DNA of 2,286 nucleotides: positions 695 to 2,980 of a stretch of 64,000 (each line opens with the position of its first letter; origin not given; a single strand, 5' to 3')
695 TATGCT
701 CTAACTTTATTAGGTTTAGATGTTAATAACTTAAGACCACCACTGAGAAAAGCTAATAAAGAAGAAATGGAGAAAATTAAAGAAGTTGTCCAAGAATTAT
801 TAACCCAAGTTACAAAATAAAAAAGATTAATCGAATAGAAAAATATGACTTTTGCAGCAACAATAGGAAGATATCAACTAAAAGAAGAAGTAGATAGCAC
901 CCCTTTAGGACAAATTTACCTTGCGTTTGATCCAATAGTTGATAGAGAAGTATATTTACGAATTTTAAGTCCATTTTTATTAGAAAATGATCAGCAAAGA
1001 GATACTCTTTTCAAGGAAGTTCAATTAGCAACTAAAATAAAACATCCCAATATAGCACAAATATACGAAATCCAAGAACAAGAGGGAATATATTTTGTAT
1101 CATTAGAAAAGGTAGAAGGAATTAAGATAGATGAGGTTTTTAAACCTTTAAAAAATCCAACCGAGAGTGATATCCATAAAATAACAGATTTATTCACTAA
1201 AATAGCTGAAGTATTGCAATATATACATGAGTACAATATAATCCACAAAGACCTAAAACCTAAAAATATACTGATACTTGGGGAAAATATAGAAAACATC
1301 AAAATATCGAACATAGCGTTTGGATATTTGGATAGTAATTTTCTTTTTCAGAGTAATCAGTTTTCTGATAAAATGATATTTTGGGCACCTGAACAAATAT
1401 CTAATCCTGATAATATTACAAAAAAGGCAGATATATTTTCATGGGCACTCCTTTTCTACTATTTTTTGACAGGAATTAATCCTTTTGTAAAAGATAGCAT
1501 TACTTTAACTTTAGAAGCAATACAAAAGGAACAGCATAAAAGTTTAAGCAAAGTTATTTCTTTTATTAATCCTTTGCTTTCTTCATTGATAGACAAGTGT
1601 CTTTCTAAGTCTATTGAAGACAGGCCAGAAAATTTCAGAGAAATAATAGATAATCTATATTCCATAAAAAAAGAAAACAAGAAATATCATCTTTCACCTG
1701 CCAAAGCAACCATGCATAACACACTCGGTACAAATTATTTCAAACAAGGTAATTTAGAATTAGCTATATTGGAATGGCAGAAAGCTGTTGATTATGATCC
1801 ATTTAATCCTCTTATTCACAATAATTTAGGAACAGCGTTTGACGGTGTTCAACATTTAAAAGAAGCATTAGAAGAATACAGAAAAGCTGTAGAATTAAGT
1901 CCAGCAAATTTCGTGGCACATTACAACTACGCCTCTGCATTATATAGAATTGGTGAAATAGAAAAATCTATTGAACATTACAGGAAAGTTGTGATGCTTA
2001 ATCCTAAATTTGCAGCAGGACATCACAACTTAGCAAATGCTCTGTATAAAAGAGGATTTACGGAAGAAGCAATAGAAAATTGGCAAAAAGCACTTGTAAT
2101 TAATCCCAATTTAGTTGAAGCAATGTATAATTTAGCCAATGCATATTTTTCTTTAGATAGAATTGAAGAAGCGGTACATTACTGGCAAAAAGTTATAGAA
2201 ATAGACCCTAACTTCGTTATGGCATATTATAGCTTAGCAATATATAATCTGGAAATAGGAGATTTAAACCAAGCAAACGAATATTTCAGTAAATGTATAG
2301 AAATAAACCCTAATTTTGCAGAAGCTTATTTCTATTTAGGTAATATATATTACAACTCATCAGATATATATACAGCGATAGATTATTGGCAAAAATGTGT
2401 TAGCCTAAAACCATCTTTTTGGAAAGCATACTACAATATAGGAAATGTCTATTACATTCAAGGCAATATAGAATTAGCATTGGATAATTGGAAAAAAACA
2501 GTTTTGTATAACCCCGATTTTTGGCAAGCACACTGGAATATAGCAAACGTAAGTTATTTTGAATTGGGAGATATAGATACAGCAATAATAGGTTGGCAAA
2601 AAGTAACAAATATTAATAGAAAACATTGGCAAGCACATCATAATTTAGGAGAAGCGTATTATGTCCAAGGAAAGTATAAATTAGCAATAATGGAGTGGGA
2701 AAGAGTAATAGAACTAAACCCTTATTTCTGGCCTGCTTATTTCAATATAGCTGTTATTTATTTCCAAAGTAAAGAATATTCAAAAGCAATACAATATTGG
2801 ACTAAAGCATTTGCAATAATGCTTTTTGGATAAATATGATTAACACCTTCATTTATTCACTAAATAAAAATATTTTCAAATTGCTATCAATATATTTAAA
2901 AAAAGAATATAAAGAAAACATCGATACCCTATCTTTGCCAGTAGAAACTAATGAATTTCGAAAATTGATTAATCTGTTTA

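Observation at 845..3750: Two adjacent catalytically-decayed signalling-type proteins: a pseudokinase-TPR and a P-loop-less YchF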

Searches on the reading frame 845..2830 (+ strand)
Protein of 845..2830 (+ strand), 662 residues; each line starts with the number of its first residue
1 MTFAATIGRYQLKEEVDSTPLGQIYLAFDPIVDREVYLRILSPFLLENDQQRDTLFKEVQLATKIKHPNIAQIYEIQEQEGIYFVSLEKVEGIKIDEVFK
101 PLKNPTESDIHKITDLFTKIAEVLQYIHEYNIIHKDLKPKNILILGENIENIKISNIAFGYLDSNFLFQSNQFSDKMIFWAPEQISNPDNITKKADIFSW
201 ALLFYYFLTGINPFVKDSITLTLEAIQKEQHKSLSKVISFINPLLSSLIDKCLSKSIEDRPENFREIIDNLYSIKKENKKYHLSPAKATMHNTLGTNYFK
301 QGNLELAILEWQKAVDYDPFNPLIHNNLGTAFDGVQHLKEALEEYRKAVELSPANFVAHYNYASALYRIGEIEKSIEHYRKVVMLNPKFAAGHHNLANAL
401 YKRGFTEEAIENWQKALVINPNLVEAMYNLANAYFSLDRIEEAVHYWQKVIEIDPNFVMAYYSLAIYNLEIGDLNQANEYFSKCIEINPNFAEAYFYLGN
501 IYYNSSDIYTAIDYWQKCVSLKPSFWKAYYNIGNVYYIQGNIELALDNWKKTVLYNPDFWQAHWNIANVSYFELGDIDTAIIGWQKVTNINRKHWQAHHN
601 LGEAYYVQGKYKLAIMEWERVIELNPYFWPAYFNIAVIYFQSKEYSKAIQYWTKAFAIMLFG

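Call 3: search_protein_families(library=pfam, proteins=[window:845-2830:+], max_evalue=1)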
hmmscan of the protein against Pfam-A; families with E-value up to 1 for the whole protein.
window:845-2830:+ (662 aa): 37 families (the best 25 are shown)
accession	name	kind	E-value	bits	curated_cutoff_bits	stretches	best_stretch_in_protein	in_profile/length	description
PF07719.23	TPR_2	-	2.7e-71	230.3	27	10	425-456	2-33/34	Tetratricopeptide repeat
PF00515.34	TPR_1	-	1.4e-70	230.9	27.8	10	425-457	2-34/34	Tetratricopeptide repeat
PF13414.12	TPR_11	-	1.6e-68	226.5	26.8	10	398-437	2-41/42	TPR repeat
PF13431.12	TPR_17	-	2.3e-50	165.1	24.4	9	480-512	1-33/34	Tetratricopeptide repeat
PF13181.12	TPR_8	-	5.1e-44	145.1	25.7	9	425-456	2-33/34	Tetratricopeptide repeat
PF13432.12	TPR_16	-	4.5e-36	123.3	32.7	7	395-455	2-62/65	Tetratricopeptide repeat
PF13424.12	TPR_12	-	4.1e-30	104.2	30.1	4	390-454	3-75/77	Tetratricopeptide repeat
PF00069.31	Pkinase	-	1.8e-29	103.4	31.7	1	48-268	38-258/263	Protein kinase domain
PF13174.12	TPR_6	-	2e-29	100.6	26.3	3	425-456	1-32/33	Tetratricopeptide repeat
PF14559.12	TPR_19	-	2.1e-26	92.5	25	4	406-457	7-58/68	Tetratricopeptide repeat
PF13428.12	TPR_14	-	3.5e-23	80.2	23.5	6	393-432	4-43/44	Tetratricopeptide repeat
PF07714.23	PK_Tyr_Ser-Thr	-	6.4e-21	75.3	23.1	1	48-271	41-258/258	Protein tyrosine and serine/threonine kinase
PF23914.1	TPR_CcmH_CycH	-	5.8e-18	65.7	42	3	335-419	63-150/158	Cytochrome c-type biogenesis protein H TPR domain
PF13374.12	TPR_10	-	1.3e-17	63.6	27.5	2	425-453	3-31/42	Tetratricopeptide repeat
PF24575.1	TPR_Slam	-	7.4e-15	55.7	35.2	2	336-402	29-93/104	Surface lipoprotein assembly modifier, N-terminal TPR repeats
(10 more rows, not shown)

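Call 4: search_protein_families(library=ncbifam, proteins=[window:845-2830:+], max_evalue=1)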
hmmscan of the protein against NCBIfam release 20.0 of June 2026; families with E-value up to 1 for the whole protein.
window:845-2830:+ (662 aa): 57 families (the best 25 are shown)
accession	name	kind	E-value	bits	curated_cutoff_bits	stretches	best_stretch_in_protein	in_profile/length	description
NF040959.1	MamA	equivalog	6.6e-49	166.1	200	3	399-552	46-199/204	magnetosome protein MamA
TIGR02917.1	PEP_TPR_lipo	equivalog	1.7e-40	138.8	312.2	2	407-656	176-424/899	XrtA/PEP-CTERM system TPR-repeat protein PrsT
NF033483.0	PknB_PASTA_kin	equivalog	4.5e-40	138.2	450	1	8-282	7-276/563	Stk1 family PASTA domain-containing Ser/Thr kinase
NF033762.1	social_mot_Tgl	equivalog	6.4e-39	133.8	225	3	287-484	30-230/252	social motility TPR repeat lipoprotein Tgl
TIGR02521.1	type_IV_pilW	equivalog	2.1e-37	128.9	154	3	286-451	29-196/234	type IV pilus biogenesis/stability protein PilW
NF047558.1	TPR_END_plus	domain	2.3e-31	107.5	32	7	426-457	1-32/56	TPR end-of-group domain-containing protein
NF047507.1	TPR_BatC_Lepto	exception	4e-25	88.6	175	5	337-430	39-136/214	TPR repeat-containing protein BatC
NF047741.1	antiphage_MADS6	equivalog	6.8e-25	87.6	460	1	6-285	187-471/612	methylation-associated defense system protein kinase MAD6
NF033758.1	gliding_GltE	equivalog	3.5e-24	85.5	225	3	529-656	225-352/411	adventurous gliding motility TPR repeat lipoprotein GltE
NF033920.0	C39_PA2778_fam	equivalog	7.1e-24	84.6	150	5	333-420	167-254/255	PA2778 family cysteine peptidase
NF052427.1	StpK7MSMEG_1200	equivalog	3e-23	82.1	900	1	4-222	3-217/601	serine/threonine protein kinase StpK7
NF047371.1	FlcA_CTERM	equivalog_domain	1.9e-21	76.2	300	4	485-585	431-531/646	periplasmic flagellar collar protein FlcA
NF053607.1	CHU_0125_OmpA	equivalog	1.3e-19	70.2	620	4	397-463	26-92/639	CHU_0125 family OmpA-like outer membrane integrity protein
NF009651.0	PRK13184.1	equivalog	6.2e-19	67.5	839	1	7-271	1-287/932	serine/threonine-protein kinase PknD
TIGR00990.1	3a0801s09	subfamily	1.4e-18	66.8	757.25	3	373-521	348-496/615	mitochondrial import receptor subunit TOM70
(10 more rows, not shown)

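Call 67: find_related_loci(query=A2, collection=metagenome_contigs, flank=4000)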
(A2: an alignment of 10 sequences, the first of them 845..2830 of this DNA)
Query A2 (662 aa) in metagenome_contigs; peptide patterns used: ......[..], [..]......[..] (x = any residue, [..] = any of these).
196 stretches matched a pattern; 10 encode a relative of the query (tblastn E <= 1e-3); 9 distinct loci.
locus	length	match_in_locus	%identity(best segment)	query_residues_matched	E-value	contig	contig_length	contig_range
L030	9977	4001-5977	67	1-662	0e+0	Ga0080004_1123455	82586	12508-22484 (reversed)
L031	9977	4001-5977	68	1-662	0e+0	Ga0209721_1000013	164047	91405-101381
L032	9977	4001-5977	68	1-662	0e+0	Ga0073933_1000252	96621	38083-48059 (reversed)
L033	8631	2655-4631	68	1-662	0e+0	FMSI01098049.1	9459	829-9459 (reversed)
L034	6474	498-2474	67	1-662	0e+0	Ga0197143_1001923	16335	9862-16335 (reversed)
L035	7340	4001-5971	42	4-662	0e+0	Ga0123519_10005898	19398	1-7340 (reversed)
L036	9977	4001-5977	67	1-662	0e+0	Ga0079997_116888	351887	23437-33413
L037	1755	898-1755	79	1-286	6e-163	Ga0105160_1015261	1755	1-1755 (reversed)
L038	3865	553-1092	32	284-648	1e-18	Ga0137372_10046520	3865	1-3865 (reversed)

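Call 72: search_protein_families(library=pfam, proteins=[L035:3995-5971:+, L035:3501-3824:+, L035:1154-3544:+, L035:6051-6485:-, L035:6437-6934:-], max_evalue=0.001)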
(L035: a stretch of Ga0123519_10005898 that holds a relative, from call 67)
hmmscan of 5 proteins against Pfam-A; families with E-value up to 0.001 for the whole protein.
L035:3995-5971:+ (659 aa): 31 families (the best 25 are shown)
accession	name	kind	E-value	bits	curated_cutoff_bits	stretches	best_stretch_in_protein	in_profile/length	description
PF13414.12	TPR_11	-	2e-88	290.3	26.8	10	394-435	1-42/42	TPR repeat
PF00515.34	TPR_1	-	2.1e-82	268.3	27.8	8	388-420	2-34/34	Tetratricopeptide repeat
PF07719.23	TPR_2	-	6e-75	241.7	27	8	388-419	2-33/34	Tetratricopeptide repeat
PF00069.31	Pkinase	-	2.5e-55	188.1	31.7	1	9-256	1-253/263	Protein kinase domain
PF13431.12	TPR_17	-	1.1e-53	175.5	24.4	5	410-442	2-34/34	Tetratricopeptide repeat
PF13181.12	TPR_8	-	8.2e-52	169.4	25.7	3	422-453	2-33/34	Tetratricopeptide repeat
PF13432.12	TPR_16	-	1.8e-49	166.2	32.7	3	391-452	1-62/65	Tetratricopeptide repeat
PF07714.23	PK_Tyr_Ser-Thr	-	2.9e-40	138.6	23.1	1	10-256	2-250/258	Protein tyrosine and serine/threonine kinase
PF13424.12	TPR_12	-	4.1e-35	120.3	30.1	4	389-452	5-76/77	Tetratricopeptide repeat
PF14559.12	TPR_19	-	2.2e-34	118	25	3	405-453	9-57/68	Tetratricopeptide repeat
PF13174.12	TPR_6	-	5.4e-32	108.7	26.3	2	389-418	2-31/33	Tetratricopeptide repeat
PF13176.12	TPR_7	-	1.4e-24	84.5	27.9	0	424-451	2-29/36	Tetratricopeptide repeat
PF13428.12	TPR_14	-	2.2e-23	80.8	23.5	1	388-429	2-43/44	Tetratricopeptide repeat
PF13374.12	TPR_10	-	7.1e-22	77.1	27.5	0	424-450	5-31/42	Tetratricopeptide repeat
PF12895.13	ANAPC3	-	3e-17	63.1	27.2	0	572-649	3-79/82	Anaphase-promoting complex, cyclosome, subunit 3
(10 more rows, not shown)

L035:3501-3824:+ (108 aa): 2 families
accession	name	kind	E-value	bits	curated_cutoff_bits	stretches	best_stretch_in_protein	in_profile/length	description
PF00498.31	FHA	-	1.2e-16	61.3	20.7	1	33-99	1-67/67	FHA domain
PF16697.10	Yop-YscD_cpl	-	5.9e-13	49.3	33.2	1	14-106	2-91/94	Inner membrane component of T3SS, cytoplasmic domain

L035:1154-3544:+ (797 aa): 21 families
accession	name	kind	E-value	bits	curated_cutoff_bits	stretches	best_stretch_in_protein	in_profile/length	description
PF07724.20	AAA_2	-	1.3e-61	207.9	27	1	520-687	1-166/166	AAA domain (Cdc48 subfamily)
PF17871.7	AAA_lid_9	-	1.5e-26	92.8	22.8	1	373-439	2-68/104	AAA lid domain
PF00004.35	AAA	-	1.9e-24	87.1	21.2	2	234-364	2-124/131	ATPase family associated with various cellular activities (AAA)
PF10431.15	ClpB_D2-small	-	8.9e-23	80.6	21.9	1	693-772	1-79/81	C-terminal, D2-small domain, of ClpB protein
PF07728.20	AAA_5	-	4.9e-14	53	22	1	525-645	2-123/139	AAA domain (dynein-related subfamily)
PF13191.12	AAA_16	-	5e-10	40.6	32.6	1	210-311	1-142/167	AAA ATPase domain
PF13401.12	AAA_22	-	5.5e-09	36.9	27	0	229-319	4-97/130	AAA domain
PF02861.25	Clp_N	-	2.8e-08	34.2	20.7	1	92-137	1-46/53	Clp amino terminal domain, pathogenicity island component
PF00158.32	Sigma54_activat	-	2.1e-07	31.2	20.2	1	516-630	17-128/168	Sigma-54 interaction domain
PF05729.18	NACHT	-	2.5e-07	31.1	26.7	0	234-262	4-32/167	NACHT domain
PF05621.17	TniB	-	6.8e-07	29.3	22.4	1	275-369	93-185/189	Bacterial TniB protein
PF13173.12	AAA_14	-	2.5e-06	28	27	0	524-621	4-87/129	AAA domain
PF01637.24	ATPase_2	-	3.6e-06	27.4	33.2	0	520-567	18-65/225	ATPase domain predominantly from Archaea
PF01695.23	IstB_IS21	-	3.9e-05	23.7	24.1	0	526-543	96-113/238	IstB-like ATP binding protein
PF12775.13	AAA_7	-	7e-05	22.9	25.8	0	524-572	35-82/181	P-loop containing dynein motor region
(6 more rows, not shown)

L035:6051-6485:- (144 aa): 2 families
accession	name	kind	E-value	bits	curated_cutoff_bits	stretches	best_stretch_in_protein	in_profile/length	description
PF07291.16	MauE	-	2e-22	80.3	27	1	11-139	2-125/128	Methylamine utilisation protein MauE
PF07681.17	DoxX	-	1.1e-06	29.6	23.6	1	16-93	4-80/85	DoxX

L035:6437-6934:- (165 aa): 1 family
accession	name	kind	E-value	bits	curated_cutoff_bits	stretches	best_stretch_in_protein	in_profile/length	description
PF00581.25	Rhodanese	-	5.2e-13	49.7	22.2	1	65-152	9-100/102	Rhodanese-like domain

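Call 74: search_protein_families(library=padloc, proteins=[window:845-2830:+], max_evalue=0.001)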
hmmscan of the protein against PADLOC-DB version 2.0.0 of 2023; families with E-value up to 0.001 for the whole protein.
window:845-2830:+ (662 aa): 35 families (the best 25 are shown)
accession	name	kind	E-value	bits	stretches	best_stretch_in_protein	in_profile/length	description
PDLC04042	PD-T4-6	-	2.4e-46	156.7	1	6-282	7-280/292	-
PDLC04053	PD-T4-6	-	9.3e-45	151.4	1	5-286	6-283/311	-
PDLC04060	PD-T4-6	-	2.9e-39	133.3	1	7-289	7-283/486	-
PDLC04057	PD-T4-6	-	3.9e-36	123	1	8-305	8-302/443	-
PDLC04047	PD-T4-6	-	5.2e-34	115.8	1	6-282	8-280/327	-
PDLC04043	PD-T4-6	-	2.8e-33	113.7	1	5-276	12-279/452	-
PDLC04054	PD-T4-6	-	4.8e-33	113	1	8-279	11-278/347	-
PDLC04050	PD-T4-6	-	6.9e-33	112.2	1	7-277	62-329/480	-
PDLC04138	mad6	-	1.2e-32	111.7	1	7-297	50-336/659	mads_6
PDLC04039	PD-T4-6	-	2.9e-32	110.3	1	5-264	11-265/458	-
PDLC04048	PD-T4-6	-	8.1e-31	105.7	1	8-280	10-278/354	-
PDLC04061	PD-T4-6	-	4e-28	97.2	1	8-275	16-284/510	-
PDLC04041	PD-T4-6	-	3.7e-25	87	1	4-271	24-290/443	-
PDLC03920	MkoA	-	2.5e-23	80.3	1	6-283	6-294/1112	-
PDLC04064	PD-T4-6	-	2.9e-21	73.9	1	6-261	18-267/369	-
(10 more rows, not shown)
